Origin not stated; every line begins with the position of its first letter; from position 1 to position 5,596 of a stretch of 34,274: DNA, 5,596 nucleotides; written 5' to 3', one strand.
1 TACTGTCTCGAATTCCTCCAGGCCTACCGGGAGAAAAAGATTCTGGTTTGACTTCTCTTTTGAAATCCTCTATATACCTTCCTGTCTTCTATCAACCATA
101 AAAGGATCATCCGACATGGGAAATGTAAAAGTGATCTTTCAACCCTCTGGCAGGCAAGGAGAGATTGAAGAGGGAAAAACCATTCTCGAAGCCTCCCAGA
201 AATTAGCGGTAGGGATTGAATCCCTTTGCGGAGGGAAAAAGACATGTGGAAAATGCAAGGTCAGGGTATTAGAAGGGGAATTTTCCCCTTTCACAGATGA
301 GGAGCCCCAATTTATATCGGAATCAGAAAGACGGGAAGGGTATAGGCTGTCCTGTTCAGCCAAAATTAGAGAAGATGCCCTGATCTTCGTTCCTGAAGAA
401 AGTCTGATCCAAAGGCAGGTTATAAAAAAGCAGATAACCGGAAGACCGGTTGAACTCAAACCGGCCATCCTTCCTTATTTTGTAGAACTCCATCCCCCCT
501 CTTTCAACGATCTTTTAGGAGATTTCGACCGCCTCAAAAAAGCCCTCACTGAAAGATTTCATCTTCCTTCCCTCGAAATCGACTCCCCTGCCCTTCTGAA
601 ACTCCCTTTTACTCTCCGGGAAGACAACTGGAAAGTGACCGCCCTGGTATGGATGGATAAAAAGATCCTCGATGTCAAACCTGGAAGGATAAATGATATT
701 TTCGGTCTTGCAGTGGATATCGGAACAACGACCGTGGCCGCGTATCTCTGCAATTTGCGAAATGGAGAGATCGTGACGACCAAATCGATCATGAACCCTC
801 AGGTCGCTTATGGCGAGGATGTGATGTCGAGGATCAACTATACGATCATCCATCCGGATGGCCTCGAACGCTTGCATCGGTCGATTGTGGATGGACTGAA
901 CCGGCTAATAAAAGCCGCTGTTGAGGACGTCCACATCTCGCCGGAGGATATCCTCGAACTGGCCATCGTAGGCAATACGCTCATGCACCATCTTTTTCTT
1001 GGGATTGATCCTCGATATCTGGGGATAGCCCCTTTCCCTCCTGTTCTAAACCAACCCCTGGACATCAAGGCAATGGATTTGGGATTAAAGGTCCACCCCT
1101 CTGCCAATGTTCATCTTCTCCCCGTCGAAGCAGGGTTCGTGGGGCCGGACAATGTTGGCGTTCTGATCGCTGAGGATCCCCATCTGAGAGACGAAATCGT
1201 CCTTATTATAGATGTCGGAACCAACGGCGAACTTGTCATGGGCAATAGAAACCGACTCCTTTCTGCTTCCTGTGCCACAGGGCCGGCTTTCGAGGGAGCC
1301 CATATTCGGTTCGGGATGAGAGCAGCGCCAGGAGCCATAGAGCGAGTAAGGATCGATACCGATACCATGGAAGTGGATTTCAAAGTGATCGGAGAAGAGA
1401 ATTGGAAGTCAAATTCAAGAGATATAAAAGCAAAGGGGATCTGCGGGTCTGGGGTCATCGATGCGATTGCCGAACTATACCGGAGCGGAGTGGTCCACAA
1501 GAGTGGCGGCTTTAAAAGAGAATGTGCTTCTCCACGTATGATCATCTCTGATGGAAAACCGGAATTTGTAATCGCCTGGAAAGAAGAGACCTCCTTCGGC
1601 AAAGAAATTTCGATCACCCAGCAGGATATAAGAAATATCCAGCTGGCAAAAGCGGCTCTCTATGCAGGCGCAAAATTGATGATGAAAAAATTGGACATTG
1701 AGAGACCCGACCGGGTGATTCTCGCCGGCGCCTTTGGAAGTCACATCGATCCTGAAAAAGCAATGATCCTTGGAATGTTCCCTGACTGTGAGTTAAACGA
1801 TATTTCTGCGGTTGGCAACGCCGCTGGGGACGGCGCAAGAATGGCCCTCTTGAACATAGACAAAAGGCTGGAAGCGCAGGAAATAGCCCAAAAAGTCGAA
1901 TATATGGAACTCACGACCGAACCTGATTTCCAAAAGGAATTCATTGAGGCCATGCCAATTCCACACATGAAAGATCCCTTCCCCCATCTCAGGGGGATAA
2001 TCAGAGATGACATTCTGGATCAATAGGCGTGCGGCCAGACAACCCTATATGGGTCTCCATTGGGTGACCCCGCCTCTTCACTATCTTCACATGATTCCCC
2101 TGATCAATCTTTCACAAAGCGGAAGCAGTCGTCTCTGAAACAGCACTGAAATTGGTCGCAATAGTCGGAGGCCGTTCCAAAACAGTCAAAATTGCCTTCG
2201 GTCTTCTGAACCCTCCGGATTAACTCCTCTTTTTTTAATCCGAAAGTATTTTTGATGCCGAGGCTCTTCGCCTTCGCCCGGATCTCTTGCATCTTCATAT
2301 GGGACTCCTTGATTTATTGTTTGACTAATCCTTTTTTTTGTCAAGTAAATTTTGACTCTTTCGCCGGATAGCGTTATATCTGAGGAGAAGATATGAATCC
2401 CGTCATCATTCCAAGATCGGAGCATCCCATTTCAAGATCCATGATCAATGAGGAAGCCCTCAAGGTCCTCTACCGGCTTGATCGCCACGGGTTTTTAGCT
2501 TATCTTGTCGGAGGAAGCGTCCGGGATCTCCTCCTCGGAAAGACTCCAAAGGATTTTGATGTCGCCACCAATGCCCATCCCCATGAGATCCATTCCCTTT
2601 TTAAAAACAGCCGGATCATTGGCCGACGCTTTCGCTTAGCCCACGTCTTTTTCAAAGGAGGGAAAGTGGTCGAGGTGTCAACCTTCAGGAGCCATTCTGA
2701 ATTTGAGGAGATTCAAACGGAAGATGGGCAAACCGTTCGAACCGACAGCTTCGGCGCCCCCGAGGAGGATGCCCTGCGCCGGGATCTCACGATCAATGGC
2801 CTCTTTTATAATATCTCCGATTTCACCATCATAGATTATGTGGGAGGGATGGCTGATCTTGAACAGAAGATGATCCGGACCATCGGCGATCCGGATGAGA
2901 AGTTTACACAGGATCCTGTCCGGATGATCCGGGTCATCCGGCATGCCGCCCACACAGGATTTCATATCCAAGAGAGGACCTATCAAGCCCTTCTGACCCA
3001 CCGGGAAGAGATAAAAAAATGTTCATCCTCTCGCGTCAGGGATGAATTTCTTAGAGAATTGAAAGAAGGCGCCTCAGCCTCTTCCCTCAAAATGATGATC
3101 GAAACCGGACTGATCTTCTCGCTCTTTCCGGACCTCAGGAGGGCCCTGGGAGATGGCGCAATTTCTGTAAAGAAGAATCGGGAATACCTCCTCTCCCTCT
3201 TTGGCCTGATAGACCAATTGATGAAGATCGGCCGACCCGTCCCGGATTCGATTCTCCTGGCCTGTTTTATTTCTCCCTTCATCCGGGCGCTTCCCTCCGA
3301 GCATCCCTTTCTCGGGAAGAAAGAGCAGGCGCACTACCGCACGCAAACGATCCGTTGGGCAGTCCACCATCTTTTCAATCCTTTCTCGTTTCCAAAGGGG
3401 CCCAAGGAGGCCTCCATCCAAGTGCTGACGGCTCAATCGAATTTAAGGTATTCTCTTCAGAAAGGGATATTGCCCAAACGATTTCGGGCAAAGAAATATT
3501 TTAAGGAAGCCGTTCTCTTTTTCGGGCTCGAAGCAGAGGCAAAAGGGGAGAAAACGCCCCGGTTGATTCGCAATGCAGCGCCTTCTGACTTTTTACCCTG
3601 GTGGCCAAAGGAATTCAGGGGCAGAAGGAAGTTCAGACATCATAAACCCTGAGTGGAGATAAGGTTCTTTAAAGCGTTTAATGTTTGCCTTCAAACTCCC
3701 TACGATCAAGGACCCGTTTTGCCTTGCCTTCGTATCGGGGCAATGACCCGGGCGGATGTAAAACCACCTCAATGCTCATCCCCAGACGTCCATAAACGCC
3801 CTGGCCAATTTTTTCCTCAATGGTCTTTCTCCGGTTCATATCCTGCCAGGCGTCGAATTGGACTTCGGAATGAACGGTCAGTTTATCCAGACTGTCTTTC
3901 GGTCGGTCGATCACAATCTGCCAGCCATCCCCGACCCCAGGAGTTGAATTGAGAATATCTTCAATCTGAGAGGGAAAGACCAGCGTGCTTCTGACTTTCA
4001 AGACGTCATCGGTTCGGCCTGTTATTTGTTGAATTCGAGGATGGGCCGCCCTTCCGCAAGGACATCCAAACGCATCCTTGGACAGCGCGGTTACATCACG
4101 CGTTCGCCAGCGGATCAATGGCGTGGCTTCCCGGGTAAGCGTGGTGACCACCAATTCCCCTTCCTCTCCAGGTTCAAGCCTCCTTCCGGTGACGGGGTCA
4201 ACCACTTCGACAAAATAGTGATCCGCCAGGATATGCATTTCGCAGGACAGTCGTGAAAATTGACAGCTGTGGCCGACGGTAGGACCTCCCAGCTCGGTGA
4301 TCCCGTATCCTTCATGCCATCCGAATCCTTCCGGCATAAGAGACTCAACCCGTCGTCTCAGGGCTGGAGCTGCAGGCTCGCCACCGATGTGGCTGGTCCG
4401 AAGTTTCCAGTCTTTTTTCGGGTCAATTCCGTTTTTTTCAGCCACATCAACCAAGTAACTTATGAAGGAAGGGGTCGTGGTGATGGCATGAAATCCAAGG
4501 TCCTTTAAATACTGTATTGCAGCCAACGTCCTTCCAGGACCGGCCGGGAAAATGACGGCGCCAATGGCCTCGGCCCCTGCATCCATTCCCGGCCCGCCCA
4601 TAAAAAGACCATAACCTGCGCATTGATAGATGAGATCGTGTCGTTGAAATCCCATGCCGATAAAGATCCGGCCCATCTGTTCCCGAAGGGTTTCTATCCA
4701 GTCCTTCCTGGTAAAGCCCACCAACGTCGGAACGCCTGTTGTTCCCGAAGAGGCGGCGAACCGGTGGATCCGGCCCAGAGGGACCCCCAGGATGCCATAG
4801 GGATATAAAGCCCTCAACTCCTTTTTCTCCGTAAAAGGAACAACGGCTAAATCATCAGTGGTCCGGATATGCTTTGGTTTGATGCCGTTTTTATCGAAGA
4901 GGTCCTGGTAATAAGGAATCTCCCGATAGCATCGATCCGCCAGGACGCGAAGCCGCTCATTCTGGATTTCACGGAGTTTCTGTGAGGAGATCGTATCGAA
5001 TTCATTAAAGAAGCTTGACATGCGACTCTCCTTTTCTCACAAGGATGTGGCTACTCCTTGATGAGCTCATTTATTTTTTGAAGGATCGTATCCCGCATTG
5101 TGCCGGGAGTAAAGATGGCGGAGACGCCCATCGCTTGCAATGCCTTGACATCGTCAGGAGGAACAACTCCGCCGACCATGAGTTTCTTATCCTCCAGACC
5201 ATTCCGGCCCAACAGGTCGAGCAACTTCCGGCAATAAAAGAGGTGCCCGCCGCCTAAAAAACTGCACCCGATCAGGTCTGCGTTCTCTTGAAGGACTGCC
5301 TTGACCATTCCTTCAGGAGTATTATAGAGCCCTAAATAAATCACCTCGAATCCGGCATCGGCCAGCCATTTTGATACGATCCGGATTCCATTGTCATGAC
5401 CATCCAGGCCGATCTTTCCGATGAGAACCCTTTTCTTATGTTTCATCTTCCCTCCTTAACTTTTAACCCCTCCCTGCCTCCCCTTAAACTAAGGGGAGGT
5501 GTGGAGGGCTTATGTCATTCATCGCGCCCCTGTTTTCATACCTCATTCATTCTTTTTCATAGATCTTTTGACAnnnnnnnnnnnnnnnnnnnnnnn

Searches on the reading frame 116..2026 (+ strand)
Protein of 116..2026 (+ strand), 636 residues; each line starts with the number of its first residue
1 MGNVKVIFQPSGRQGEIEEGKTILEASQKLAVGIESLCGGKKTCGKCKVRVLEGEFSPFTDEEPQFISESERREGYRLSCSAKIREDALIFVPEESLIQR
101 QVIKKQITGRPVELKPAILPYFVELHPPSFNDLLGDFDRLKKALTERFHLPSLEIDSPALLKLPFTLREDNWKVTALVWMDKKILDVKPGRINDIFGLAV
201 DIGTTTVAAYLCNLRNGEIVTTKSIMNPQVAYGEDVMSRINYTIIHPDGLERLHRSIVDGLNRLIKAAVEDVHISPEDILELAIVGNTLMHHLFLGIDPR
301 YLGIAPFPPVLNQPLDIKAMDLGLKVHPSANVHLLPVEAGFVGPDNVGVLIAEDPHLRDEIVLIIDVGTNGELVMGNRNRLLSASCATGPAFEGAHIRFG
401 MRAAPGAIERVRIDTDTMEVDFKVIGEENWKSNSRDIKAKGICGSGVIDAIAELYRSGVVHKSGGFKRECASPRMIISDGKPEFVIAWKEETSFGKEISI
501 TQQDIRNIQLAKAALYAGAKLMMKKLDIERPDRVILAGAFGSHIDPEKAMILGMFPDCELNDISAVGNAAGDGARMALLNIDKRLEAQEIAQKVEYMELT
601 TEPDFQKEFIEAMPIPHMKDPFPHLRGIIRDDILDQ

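Call 5: search_protein_families(library=pfam, proteins=[window:116-2026:+])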
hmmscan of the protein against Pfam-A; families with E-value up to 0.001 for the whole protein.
window:116-2026:+ (636 aa): 4 families
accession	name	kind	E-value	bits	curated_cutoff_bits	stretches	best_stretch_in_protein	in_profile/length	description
PF14574.11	RACo_C_ter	-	1e-98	330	27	1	360-625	1-260/261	C-terminal domain of RACo the ASKHA domain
PF17651.6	Raco_middle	-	5.7e-54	182.6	26.8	1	196-354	1-159/163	RACo middle region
PF17650.6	RACo_linker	-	2.5e-20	72.5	26.2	1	110-191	4-83/86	RACo linker region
PF00111.32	Fer2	-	3.1e-12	46.7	21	1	9-84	4-76/77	2Fe-2S iron-sulfur cluster binding domain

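Call 6: search_protein_families(library=ncbifam, proteins=[window:116-2026:+])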
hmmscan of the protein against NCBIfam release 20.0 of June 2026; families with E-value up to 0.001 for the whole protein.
window:116-2026:+ (636 aa): 8 families
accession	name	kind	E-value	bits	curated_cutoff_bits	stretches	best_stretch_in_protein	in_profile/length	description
NF040756.1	corr_regen_AcsV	exception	5.3e-152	507.4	800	1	5-618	1-626/632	corrinoid activation/regeneration protein AcsV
TIGR04270.1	Rama_corrin_act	subfamily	4.8e-40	137.4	500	1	197-615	2-416/534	methylamine methyltransferase corrinoid protein reductive activase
TIGR01941.1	nqrF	equivalog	1.1e-14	54.2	295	1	11-97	40-125/405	NADH:ubiquinone reductase (Na(+)-transporting) subunit F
NF058606.1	GlBtMonoRdsGbcB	equivalog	8.2e-09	34.8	500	1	4-88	278-358/362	glycine betaine monooxygenase reductase subunit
TIGR02007.1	fdx_isc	equivalog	7e-06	26.2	132.1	1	8-92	11-99/110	ISC system 2Fe-2S type ferredoxin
NF007964.0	PRK10684.1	equivalog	7.7e-06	25.1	383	1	13-88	259-330/333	NADH oxidoreductase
NF004317.0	PRK05713.1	equivalog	1e-05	25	338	1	13-90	9-82/312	iron-sulfur-binding ferredoxin reductase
NF040810.1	BenC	equivalog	7.5e-05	22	430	1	16-101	16-100/333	benzoate 1,2-dioxygenase electron transfer component BenC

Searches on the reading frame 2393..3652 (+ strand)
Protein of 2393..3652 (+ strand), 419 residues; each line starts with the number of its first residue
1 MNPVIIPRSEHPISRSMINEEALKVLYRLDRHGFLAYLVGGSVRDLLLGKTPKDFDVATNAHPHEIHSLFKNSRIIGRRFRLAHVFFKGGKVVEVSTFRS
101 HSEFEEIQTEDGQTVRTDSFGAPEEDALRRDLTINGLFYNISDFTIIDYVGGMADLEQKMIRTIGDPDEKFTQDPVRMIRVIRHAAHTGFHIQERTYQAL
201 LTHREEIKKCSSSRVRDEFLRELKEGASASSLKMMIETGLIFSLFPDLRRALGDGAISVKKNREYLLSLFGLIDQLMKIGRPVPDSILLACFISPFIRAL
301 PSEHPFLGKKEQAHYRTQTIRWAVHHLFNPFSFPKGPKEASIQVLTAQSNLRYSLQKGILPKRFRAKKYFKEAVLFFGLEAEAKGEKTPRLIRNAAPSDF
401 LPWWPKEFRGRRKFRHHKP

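Call 5: search_protein_families(library=pfam, proteins=[window:2393-3652:+])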
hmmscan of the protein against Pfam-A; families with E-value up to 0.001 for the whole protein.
window:2393-3652:+ (419 aa): 2 families
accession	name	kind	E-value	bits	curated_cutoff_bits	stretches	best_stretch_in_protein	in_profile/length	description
PF01743.26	PolyA_pol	-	5.6e-38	130.6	23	1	36-162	1-126/126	Poly A polymerase head domain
PF12627.12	PolyA_pol_RNAbd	-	2.4e-15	56.4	22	1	189-250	1-62/64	Probable RNA and SrmB- binding site of polymerase A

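Call 6: search_protein_families(library=ncbifam, proteins=[window:2393-3652:+])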
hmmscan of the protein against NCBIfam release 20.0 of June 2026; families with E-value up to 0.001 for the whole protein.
window:2393-3652:+ (419 aa): 11 families
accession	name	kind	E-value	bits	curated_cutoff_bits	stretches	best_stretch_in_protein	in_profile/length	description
TIGR01942.1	pcnB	subfamily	1.5e-94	317.2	305.65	1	5-386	1-373/425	polynucleotide adenylyltransferase PcnB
NF008634.1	PRK11623.1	equivalog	4.2e-78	263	702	1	4-255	31-290/469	polynucleotide adenylyltransferase PcnB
NF009814.0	PRK13299.1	equivalog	3.9e-53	180.9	290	1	20-249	7-229/396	CCA tRNA nucleotidyltransferase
TIGR02692.1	tRNA_CCA_actino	equivalog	4.4e-38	131.1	438.8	1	29-249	23-244/466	CCA tRNA nucleotidyltransferase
NF008137.0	PRK10885.1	equivalog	3e-23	82.3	451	1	36-253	3-215/409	multifunctional CCA addition/repair protein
NF009813.0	PRK13298.1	equivalog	3.4e-18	65.8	606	1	36-249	3-211/417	tRNA CCA-pyrophosphorylase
NF041569.1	A-tRNAntase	equivalog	1.8e-15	56.3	1440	1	36-249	482-696/880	A-adding tRNA nucleotidyltransferase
NF009812.0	PRK13297.1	equivalog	2.2e-15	56.6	624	1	32-250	10-221/364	tRNA CCA-pyrophosphorylase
NF009811.0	PRK13296.1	equivalog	2.2e-13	49.8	469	1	37-221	4-183/360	CCA tRNA nucleotidyltransferase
TIGR01693.1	UTase_glnD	equivalog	1.7e-05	23.3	519.4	1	168-250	329-414/850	[protein-PII] uridylyltransferase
NF003467.0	PRK05092.1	equivalog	0.00052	17.9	959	1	167-250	402-488/940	[protein-PII] uridylyltransferase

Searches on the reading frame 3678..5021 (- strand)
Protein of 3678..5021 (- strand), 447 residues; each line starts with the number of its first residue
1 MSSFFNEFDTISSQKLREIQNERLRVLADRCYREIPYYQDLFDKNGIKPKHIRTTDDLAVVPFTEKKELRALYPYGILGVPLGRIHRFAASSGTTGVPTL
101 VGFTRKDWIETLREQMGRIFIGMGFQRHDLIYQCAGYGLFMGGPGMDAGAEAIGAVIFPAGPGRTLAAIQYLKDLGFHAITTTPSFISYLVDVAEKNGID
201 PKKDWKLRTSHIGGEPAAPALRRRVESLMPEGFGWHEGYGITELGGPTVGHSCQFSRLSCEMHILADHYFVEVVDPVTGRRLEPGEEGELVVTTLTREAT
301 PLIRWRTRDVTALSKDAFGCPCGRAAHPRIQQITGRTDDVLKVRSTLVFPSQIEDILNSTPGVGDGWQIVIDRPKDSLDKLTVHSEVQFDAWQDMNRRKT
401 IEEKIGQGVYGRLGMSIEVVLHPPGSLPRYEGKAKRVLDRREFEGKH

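Call 5: search_protein_families(library=pfam, proteins=[window:3678-5021:-])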
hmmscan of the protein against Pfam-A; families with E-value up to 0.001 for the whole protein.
window:3678-5021:- (447 aa): 2 families
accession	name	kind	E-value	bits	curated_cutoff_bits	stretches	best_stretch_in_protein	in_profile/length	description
PF14535.12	AMP-binding_C_2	-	3.2e-22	79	25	1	347-441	3-96/96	AMP-binding enzyme C-terminal domain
PF00501.34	AMP-binding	-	6.5e-17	61.8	29.9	1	91-293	170-375/384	AMP-binding enzyme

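Call 6: search_protein_families(library=ncbifam, proteins=[window:3678-5021:-])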
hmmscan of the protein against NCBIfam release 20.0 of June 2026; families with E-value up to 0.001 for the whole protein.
window:3678-5021:- (447 aa): 15 families
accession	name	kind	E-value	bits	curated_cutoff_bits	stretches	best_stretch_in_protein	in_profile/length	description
TIGR02155.1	PA_CoA_ligase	equivalog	1.6e-99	333.4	646.3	1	10-441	2-422/422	phenylacetate--CoA ligase PaaK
NF041878.1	paak_haloarch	equivalog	1e-97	327.4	700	1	6-441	3-427/427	phenylacetate--CoA ligase PaaK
NF053551.1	FlxY_rubin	equivalog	1.6e-43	149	520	1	10-390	3-375/424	flexirubin biosynthesis putative acyl-CoA ligase FlxY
NF045666.1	DVU1553_fam_AMP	equivalog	3.3e-38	131.6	300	2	167-336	173-330/331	DVU_1553 family AMP-dependent CoA ligase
NF041217.1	BagE_FevW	exception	7.2e-37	127.3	800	1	15-427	12-392/424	bagremycin/ferroverdin synthetase BagE/FevW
TIGR03335.1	F390_ftsA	equivalog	4.9e-32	111.2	458.7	1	6-333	4-326/445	coenzyme F390 synthetase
TIGR01733.1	AA-adenyl-dom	subfamily_domain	4e-07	29.2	317.4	1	92-293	129-325/409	amino acid adenylation domain-containing protein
NF006624.1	PRK09192.1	subfamily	1.4e-06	26.9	600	1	333-442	452-559/567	fatty acyl-AMP ligase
NF005850.0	PRK07768.1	subfamily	5.9e-06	24.8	572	1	333-438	432-538/545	long-chain-fatty-acid--CoA ligase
NF006181.0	PRK08314.1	subfamily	8.5e-06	24.3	705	1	182-293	296-404/563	long-chain-fatty-acid--CoA ligase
TIGR02304.1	aden_form_hyp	equivalog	1.9e-05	23.8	251.9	1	291-353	283-347/430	F390 synthetase-related protein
NF004837.0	PRK06187.1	subfamily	6e-05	21.5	476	1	169-365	253-450/531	long-chain-fatty-acid--CoA ligase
NF004510.0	PRK05851.1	equivalog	0.00014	20.2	621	1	333-444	413-521/525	long-chain-fatty acid--ACP ligase MbtM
NF004814.0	PRK06164.1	equivalog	0.0004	19.1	677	0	270-366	360-457/540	acyl-CoA synthetase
NF053567.1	HBDA_AROS1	equivalog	0.00082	17.9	1000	0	334-393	413-470/523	3-hydroxybenzoate--CoA ligase HbdA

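Call 41: search_solved_structures(query=window:3678-5021:-, max_evalue=0.00001)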
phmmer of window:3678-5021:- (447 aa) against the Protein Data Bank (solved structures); distinct sequences matched with E-value up to 0.00001: 9.
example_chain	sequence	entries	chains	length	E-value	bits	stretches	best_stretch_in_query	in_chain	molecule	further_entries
2y4o_A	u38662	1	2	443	2.1e-79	270.8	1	7-442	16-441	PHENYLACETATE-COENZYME A LIGASE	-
4r1l_A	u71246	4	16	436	4.5e-79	269.7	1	6-442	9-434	Phenylacetate-coenzyme A ligase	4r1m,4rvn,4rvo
2y27_A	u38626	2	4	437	5.9e-75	256.1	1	8-442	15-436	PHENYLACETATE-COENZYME A LIGASE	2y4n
6hdw_A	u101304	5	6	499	3.8e-47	164.5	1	23-442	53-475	2-hydroxyisobutyryl-CoA synthetase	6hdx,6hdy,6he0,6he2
6wuq_A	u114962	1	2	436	5e-37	131.1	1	11-429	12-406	AjiA1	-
6siw_A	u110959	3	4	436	2.9e-34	122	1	12-431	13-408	PaaK-like ligase (AMP-dependent synthetase and ligase) | AMP-dependent synthetase and ligase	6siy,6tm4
6siw_B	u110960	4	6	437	2.9e-34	122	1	12-431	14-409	PaaK-like ligase (AMP-dependent synthetase and ligase) | AMP-dependent synthetase and ligase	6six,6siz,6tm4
9s3l_A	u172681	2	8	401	9.1e-23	84.1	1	45-412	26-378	Phenylacetate-CoA ligase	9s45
3lax_A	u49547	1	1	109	4.5e-08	35.7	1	337-442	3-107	Phenylacetate-coenzyme A ligase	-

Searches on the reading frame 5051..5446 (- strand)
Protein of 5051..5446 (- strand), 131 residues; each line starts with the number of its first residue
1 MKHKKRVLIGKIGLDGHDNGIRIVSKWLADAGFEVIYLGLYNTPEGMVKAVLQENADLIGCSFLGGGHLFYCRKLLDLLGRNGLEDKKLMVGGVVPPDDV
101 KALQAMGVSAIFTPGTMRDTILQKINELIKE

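Call 5: search_protein_families(library=pfam, proteins=[window:5051-5446:-])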
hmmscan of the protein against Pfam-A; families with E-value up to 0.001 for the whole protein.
window:5051-5446:- (131 aa): 1 family
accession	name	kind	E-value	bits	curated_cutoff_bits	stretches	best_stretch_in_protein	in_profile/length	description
PF02310.24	B12-binding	-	1.4e-19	70.6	32.1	1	6-116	2-114/121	B12 binding domain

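Call 6: search_protein_families(library=ncbifam, proteins=[window:5051-5446:-])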
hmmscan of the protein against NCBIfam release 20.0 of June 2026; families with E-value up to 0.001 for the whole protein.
window:5051-5446:- (131 aa): 14 families
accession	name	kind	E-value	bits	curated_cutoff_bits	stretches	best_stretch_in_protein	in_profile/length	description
TIGR00640.1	acid_CoA_mut_C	subfamily_domain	2e-38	131.4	57.45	1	4-130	2-128/132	methylmalonyl-CoA mutase C-terminal domain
NF006944.0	PRK09426.1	equivalog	2.8e-29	101.6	876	1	4-129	589-714/721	methylmalonyl-CoA mutase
NF045497.1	IsobCoAmut_IcmF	equivalog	7.8e-18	63.7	1500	1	6-130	4-131/1076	fused isobutyryl-CoA mutase/GTPase IcmF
NF002612.0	PRK02261.1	equivalog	8.3e-18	64.3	110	1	3-129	2-134/148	methylaspartate mutase subunit S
TIGR01501.1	MthylAspMutase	equivalog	8.1e-14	51.5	135.8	1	4-126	1-129/134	methylaspartate mutase subunit S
NF041607.1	dimeth_corrin_MtbC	equivalog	3.2e-10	39.9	350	1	4-94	82-173/203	dimethylamine corrinoid protein MtbC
NF047996.1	corrin_MtgC_2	exception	5.3e-09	35.9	370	1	4-100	89-187/212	glycine betaine-specific corrinoid protein MtgC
TIGR02370.1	pyl_corrinoid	subfamily_domain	3.3e-08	33.2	215.3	1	4-94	84-175/197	methyltransferase cognate corrinoid protein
NF047995.1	corrinoid_MtgC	exception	1.4e-07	31.2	310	1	4-94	92-183/215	glycine betaine-specific corrinoid protein MtgC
TIGR02082.1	metH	equivalog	4.9e-06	24.4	1010.85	1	3-93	732-821/1182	methionine synthase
NF007024.0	PRK09490.1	equivalog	1.7e-05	22.8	1497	1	3-94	750-840/1234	methionine synthase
NF040669.1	MtaC2_Meth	equivalog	3.6e-05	23.2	450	1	4-114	126-239/267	methanol--corrinoid protein MtaC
NF040655.1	MtaC_Meth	equivalog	6.9e-05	22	420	1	12-103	127-218/253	methanol--corrinoid protein MtaC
NF040743.1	ornith_mutase_E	equivalog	0.00053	18.1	800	1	3-119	594-716/730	D-ornithine 4,5-aminomutase subunit OraE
